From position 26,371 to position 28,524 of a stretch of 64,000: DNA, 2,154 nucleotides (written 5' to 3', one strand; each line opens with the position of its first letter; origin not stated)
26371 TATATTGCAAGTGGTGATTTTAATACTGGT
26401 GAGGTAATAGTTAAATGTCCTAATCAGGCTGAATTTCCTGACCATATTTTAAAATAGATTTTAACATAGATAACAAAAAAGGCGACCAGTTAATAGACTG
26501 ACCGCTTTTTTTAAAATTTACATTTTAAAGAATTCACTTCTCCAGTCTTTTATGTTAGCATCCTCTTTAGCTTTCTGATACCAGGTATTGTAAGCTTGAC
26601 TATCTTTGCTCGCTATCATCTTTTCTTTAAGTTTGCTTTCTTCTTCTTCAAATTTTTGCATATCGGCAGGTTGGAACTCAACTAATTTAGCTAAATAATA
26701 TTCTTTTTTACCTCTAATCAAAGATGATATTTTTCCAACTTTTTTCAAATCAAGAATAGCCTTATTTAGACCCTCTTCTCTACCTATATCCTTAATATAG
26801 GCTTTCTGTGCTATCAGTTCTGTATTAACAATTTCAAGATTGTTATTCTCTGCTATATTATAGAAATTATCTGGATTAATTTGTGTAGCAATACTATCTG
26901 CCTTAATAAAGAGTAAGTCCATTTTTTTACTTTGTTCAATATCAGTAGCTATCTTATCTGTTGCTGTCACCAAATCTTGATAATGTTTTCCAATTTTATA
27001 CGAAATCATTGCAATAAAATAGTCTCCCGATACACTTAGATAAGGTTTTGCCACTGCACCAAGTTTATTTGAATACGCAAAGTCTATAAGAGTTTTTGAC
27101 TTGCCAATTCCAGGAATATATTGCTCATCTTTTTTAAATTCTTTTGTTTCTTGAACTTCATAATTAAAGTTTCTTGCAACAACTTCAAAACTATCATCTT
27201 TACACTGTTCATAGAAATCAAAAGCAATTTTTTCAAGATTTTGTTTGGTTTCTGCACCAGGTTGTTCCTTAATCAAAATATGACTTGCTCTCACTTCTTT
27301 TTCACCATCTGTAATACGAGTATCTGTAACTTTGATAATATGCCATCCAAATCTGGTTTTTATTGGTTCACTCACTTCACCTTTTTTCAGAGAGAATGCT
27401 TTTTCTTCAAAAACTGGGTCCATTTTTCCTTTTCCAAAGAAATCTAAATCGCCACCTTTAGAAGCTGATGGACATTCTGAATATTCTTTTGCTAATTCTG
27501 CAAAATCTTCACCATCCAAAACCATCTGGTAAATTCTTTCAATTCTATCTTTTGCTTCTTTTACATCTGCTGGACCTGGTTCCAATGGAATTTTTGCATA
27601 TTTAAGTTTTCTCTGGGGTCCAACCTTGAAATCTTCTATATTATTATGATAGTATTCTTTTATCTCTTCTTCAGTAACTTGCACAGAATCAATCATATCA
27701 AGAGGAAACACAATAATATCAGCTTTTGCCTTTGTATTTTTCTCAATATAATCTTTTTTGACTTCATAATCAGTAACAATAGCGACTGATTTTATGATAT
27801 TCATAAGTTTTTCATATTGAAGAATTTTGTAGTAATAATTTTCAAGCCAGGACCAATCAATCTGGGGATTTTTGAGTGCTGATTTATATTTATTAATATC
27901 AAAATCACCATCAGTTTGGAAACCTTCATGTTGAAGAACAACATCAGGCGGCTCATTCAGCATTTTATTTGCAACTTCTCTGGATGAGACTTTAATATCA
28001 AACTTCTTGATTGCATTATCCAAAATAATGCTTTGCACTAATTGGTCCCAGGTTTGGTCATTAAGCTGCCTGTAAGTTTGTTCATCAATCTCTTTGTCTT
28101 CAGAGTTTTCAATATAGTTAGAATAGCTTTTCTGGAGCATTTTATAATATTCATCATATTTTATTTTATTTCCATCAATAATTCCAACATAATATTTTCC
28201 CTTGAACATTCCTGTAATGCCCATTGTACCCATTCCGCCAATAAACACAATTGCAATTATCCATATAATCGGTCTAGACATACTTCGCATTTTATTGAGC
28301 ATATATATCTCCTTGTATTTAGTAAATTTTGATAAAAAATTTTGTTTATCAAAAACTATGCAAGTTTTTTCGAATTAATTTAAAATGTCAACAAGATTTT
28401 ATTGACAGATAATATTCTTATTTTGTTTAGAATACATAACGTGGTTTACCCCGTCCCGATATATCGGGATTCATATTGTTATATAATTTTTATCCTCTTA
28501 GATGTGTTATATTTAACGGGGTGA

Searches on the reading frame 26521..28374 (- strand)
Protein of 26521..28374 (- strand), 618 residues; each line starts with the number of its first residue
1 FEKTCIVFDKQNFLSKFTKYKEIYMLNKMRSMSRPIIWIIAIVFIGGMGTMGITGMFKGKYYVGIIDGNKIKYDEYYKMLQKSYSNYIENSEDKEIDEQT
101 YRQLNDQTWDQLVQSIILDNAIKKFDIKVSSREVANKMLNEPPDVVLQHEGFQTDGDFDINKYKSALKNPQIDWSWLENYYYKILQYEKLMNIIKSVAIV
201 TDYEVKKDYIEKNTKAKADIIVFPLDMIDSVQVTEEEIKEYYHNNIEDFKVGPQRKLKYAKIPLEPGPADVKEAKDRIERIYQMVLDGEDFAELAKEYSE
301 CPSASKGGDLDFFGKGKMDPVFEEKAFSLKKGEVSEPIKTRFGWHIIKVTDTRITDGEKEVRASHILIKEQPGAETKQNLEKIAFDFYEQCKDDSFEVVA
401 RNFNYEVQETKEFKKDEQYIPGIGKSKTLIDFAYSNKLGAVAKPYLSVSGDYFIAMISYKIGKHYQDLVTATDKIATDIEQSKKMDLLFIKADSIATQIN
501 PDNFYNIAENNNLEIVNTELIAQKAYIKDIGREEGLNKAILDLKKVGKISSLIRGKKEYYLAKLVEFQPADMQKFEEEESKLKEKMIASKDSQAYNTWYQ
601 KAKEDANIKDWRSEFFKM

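Call 57: search_protein_families(library=pfam, proteins=[window:26521-28374:-], max_evalue=0.00001)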
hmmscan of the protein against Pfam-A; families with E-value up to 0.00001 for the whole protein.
window:26521-28374:- (618 aa): 5 families
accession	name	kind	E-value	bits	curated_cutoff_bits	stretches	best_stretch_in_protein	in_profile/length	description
PF00639.27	Rotamase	-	1.4e-32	112.9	21.7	1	268-351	12-97/97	PPIC-type PPIASE domain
PF13616.12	Rotamase_3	-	4.7e-30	104.9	22.5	1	270-352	32-115/116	PPIC-type PPIASE domain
PF13623.11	SurA_N_2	-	2.9e-24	86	28.5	1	26-167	1-145/145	SurA-like N-terminal domain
PF13145.12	Rotamase_2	-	2.2e-19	70.9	27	1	233-352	1-108/121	PPIC-type PPIASE domain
PF13624.11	SurA_N_3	-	7.7e-19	68.5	27.2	1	25-188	1-159/162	SurA-like N-terminal domain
